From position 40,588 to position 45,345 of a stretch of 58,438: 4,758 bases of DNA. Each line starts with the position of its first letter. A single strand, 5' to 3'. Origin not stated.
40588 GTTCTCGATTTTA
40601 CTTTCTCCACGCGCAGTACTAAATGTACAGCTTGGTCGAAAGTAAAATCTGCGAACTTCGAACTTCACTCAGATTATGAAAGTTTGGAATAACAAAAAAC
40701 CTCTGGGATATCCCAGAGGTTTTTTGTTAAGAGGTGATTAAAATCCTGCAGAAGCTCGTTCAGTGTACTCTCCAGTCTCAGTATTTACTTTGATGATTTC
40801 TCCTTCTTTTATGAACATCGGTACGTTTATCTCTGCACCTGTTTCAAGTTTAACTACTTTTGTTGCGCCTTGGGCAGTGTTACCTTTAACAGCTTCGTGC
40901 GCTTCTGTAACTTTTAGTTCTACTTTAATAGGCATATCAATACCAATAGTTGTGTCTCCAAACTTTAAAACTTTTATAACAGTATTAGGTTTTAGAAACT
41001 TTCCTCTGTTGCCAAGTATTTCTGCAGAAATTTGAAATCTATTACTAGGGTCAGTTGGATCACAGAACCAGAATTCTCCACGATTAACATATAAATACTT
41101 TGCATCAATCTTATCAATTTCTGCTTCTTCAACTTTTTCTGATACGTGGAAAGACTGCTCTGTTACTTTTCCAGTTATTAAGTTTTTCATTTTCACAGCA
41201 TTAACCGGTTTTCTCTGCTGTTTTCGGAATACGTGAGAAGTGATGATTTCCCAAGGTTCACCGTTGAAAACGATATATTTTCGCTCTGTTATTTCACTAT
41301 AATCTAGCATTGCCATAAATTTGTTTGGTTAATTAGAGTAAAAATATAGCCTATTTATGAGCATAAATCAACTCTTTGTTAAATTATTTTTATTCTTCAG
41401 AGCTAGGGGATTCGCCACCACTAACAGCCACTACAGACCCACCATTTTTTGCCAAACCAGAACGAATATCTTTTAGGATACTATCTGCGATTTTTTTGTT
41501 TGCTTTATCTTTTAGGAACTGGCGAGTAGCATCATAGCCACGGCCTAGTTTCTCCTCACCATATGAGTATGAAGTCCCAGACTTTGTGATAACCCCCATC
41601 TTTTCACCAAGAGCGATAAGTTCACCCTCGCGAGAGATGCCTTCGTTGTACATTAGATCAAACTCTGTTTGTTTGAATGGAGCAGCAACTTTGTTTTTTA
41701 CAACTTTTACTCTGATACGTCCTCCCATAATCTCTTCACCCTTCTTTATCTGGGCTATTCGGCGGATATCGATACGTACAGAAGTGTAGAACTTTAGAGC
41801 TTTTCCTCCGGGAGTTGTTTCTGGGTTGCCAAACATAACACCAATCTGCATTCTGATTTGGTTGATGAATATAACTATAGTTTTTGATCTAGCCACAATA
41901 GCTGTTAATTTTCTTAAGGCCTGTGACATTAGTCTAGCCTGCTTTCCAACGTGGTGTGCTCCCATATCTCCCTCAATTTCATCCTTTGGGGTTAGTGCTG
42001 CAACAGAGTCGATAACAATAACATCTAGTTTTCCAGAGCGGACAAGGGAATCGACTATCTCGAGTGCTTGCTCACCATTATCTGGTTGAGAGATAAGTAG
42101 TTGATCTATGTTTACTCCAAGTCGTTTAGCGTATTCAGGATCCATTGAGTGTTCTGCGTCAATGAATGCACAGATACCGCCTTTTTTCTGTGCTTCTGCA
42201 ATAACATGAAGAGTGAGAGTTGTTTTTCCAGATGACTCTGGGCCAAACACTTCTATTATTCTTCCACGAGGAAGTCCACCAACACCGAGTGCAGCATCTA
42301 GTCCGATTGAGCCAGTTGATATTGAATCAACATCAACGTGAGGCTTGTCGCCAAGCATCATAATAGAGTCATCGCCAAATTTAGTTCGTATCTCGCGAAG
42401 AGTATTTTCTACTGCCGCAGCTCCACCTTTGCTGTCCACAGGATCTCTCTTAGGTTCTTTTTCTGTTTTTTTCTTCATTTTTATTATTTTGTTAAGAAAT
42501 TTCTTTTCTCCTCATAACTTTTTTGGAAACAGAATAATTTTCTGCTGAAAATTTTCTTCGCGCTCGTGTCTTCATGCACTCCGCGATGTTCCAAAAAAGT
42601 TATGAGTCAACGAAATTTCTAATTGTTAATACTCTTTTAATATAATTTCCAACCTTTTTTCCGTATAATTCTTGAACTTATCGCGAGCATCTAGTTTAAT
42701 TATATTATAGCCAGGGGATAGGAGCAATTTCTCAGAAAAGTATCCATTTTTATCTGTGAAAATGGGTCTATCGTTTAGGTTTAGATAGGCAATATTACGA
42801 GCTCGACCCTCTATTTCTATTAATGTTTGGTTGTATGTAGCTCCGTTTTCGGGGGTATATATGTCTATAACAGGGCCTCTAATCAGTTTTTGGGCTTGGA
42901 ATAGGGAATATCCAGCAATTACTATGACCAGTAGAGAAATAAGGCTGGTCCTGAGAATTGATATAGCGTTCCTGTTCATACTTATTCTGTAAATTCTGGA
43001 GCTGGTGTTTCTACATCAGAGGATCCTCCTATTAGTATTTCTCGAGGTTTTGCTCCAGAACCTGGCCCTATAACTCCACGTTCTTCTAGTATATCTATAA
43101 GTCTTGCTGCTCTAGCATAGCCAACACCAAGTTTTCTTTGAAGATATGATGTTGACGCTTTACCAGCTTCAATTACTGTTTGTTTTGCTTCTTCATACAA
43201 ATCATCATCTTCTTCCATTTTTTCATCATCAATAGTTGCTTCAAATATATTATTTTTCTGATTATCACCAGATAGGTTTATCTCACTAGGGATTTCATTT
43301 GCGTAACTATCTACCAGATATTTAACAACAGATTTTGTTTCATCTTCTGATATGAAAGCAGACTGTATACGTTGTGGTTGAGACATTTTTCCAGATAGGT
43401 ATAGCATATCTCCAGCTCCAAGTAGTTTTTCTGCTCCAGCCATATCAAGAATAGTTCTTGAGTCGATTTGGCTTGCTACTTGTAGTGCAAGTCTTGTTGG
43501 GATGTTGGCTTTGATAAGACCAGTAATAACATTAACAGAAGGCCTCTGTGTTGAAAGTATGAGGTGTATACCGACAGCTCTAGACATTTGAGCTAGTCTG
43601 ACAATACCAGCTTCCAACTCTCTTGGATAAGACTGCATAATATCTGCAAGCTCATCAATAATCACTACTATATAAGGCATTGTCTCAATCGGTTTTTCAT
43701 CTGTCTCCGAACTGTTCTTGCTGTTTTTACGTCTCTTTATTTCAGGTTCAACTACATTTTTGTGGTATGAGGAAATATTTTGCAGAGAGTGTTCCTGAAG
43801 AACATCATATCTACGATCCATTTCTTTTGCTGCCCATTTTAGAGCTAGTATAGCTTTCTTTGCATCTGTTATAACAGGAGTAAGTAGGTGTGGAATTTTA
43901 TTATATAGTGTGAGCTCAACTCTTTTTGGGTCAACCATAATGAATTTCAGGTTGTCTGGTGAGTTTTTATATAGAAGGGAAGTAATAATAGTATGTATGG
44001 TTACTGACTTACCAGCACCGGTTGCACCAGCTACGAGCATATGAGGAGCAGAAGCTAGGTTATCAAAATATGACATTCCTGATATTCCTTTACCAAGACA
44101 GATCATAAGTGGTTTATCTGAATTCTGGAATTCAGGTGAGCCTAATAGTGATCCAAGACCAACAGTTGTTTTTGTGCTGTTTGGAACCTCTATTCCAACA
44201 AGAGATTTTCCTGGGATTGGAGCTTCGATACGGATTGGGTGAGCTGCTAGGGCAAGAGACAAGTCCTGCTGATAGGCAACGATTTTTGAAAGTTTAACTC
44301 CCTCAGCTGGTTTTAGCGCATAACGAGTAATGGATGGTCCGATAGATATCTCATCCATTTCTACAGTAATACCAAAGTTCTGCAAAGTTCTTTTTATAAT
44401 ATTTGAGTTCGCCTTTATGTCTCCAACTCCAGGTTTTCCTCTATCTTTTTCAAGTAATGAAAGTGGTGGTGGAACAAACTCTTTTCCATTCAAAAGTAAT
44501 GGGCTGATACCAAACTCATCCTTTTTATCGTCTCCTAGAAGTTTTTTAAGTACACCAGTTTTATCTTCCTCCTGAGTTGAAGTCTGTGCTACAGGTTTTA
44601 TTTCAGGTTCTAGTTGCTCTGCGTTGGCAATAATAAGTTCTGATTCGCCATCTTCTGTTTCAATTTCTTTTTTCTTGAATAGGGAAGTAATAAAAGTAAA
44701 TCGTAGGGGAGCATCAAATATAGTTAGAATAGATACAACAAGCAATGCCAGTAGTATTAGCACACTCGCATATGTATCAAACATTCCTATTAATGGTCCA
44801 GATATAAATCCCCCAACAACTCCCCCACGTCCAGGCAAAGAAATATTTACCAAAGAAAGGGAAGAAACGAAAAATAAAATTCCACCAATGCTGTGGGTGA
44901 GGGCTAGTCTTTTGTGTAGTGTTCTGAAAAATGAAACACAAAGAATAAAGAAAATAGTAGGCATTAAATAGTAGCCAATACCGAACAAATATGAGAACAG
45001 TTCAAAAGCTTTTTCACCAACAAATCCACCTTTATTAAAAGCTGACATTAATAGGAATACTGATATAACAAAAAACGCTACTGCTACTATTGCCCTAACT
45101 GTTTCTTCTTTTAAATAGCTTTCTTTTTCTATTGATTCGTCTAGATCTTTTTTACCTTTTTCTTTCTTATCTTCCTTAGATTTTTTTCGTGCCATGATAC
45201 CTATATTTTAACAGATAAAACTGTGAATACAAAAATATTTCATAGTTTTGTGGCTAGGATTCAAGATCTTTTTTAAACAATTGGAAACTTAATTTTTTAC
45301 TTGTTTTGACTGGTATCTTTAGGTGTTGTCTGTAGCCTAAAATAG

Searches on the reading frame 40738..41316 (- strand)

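Call 58: search_protein_families(library=pfam, proteins=[window:40738-41316:-])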
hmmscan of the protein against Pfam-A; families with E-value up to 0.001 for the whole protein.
window:40738-41316:- (192 aa): 3 families
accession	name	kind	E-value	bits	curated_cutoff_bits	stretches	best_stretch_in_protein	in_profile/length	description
PF09285.17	Elong-fact-P_C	-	2.7e-25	88.3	25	1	132-187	1-56/56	Elongation factor P, C-terminal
PF08207.18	EFP_N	-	5.4e-08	33.2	23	1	15-62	11-58/58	Elongation factor P (EF-P) KOW-like domain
PF01132.26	EFP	-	1.6e-05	25.2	27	1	71-124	2-54/54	Elongation factor P (EF-P) OB domain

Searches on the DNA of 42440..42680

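Call 11: search_rna_families(source=window, start=42440, end=42680, threshold=evalue, max_evalue=10, show_alignments=3)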
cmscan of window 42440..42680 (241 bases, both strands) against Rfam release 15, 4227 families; matches with E-value up to 10: 7.
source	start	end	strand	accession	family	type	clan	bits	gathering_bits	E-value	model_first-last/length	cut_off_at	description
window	42501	42615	+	RF00648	MIR396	Gene; miRNA;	-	19.6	80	0.12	1-118/118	no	MIR396 microRNA precursor family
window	42496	42619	+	RF04205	MIR2606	Gene; miRNA;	-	19.5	139.7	1.4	1-165/165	no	MIR2606 microRNA precursor family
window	42490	42574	+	RF02289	TtnuCD13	Gene; snRNA; snoRNA; CD-box;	-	18.2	75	1.2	1-63/63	no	Tetrahymena snoRNA TtnuCD13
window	42489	42633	+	RF04150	MIR2655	Gene; miRNA;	-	17.9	122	0.95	1-267/267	no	MIR2655 microRNA precursor family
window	42514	42603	+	RF04202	MIR5380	Gene; miRNA;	-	16.2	150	1.2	1-137/137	no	MIR5380 microRNA precursor family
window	42502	42631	-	RF02526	SSRC34_1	Gene; sRNA;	-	16.1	64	8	1-128/128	no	Streptococcus sRNA SSRC34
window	42499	42612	+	RF00542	snopsi28S-1192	Gene; snRNA; snoRNA; HACA-box;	-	14.6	44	3.7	1-138/138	no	Small nucleolar RNA psi28S-1192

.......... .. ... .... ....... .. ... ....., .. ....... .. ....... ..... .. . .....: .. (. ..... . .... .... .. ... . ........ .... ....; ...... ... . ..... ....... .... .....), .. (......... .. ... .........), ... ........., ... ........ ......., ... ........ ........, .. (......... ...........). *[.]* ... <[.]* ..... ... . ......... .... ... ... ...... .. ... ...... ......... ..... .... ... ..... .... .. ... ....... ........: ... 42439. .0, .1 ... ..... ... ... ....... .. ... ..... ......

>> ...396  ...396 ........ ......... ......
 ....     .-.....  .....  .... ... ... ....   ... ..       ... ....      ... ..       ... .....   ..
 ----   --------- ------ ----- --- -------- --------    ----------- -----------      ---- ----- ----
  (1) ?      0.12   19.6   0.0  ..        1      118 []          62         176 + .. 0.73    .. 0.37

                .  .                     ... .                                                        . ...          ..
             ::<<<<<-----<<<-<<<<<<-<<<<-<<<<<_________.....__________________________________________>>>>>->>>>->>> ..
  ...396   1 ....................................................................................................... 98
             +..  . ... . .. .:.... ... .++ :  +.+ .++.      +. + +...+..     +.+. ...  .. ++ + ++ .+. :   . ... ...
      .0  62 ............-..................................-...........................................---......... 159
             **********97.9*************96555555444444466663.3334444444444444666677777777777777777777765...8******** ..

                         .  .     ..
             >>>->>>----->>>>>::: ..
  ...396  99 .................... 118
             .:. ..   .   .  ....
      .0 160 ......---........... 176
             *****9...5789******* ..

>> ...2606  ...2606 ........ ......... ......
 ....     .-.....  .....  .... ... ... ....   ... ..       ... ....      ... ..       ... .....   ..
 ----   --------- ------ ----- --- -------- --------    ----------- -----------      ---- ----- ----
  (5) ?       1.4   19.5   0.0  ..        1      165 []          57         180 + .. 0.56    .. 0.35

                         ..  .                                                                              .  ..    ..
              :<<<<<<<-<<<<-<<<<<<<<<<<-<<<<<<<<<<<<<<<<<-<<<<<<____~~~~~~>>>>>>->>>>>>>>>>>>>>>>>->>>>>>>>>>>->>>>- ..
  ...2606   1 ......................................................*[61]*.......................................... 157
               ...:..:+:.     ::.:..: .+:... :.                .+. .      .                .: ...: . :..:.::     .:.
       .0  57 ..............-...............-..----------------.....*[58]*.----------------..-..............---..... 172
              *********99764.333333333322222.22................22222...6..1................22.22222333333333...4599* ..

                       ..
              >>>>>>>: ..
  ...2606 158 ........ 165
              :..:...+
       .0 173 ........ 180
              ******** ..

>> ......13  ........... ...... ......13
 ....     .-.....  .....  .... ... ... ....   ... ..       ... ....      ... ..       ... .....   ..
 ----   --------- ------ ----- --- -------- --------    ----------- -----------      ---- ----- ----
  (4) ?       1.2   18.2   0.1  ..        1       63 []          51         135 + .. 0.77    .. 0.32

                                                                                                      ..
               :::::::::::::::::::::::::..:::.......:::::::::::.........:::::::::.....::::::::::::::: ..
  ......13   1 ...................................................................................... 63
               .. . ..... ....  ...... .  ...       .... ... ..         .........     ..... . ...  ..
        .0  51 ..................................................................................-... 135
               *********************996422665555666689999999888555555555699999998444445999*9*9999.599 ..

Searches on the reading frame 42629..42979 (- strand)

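Call 58: search_protein_families(library=pfam, proteins=[window:42629-42979:-])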
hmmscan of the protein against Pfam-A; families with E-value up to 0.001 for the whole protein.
seq(117 aa): 1 family
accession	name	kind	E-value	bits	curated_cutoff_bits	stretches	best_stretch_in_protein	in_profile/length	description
PF09136.16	Glucodextran_B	-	4e-08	33.5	27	1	36-114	1-81/83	Glucodextranase, domain B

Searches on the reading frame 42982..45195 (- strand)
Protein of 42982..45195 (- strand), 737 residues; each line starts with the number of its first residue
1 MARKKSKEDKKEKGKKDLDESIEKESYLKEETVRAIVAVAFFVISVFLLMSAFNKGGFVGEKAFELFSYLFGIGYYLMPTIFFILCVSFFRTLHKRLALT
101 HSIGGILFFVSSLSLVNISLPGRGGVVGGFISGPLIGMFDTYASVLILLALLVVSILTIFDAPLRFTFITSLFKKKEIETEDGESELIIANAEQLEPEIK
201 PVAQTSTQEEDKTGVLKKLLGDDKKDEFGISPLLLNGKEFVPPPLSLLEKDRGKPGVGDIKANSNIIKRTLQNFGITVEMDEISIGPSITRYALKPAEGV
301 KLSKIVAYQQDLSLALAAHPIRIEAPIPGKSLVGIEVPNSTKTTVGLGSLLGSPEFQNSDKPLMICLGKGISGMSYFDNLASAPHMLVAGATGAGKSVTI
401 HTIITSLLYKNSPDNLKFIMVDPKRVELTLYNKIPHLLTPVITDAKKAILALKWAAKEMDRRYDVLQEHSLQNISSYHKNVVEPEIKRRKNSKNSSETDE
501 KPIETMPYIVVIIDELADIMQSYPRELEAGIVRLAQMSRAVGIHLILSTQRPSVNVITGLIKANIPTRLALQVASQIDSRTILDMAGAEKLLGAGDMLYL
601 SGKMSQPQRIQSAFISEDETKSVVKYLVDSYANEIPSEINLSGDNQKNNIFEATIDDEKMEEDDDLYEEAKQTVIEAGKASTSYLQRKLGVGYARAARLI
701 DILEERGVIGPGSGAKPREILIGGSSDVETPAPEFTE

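Call 58: search_protein_families(library=pfam, proteins=[window:42982-45195:-])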
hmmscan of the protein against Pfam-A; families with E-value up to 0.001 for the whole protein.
window:42982-45195:- (737 aa): 6 families
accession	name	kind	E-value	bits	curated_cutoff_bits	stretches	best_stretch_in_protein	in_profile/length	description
PF01580.24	FtsK_SpoIIIE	-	3.6e-58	197.1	24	1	350-554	5-221/221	FtsK/SpoIIIE family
PF17854.6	FtsK_alpha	-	1.4e-27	96.3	22.9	1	243-339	2-101/101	FtsK alpha domain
PF09397.16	FtsK_gamma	-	4.1e-27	94.1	30.6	1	661-722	1-62/63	Ftsk gamma domain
PF13491.11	FtsK_4TM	-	1.1e-09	38.6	23.1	1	53-163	44-162/171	4TM region of DNA translocase FtsK/SpoIIIE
PF04851.21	ResIII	-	0.00021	21.7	22.5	1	384-515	24-133/164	Type III restriction enzyme, res subunit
PF01935.23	DUF87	-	0.00049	20.7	23.2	1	384-423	24-60/220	Helicase HerA, central domain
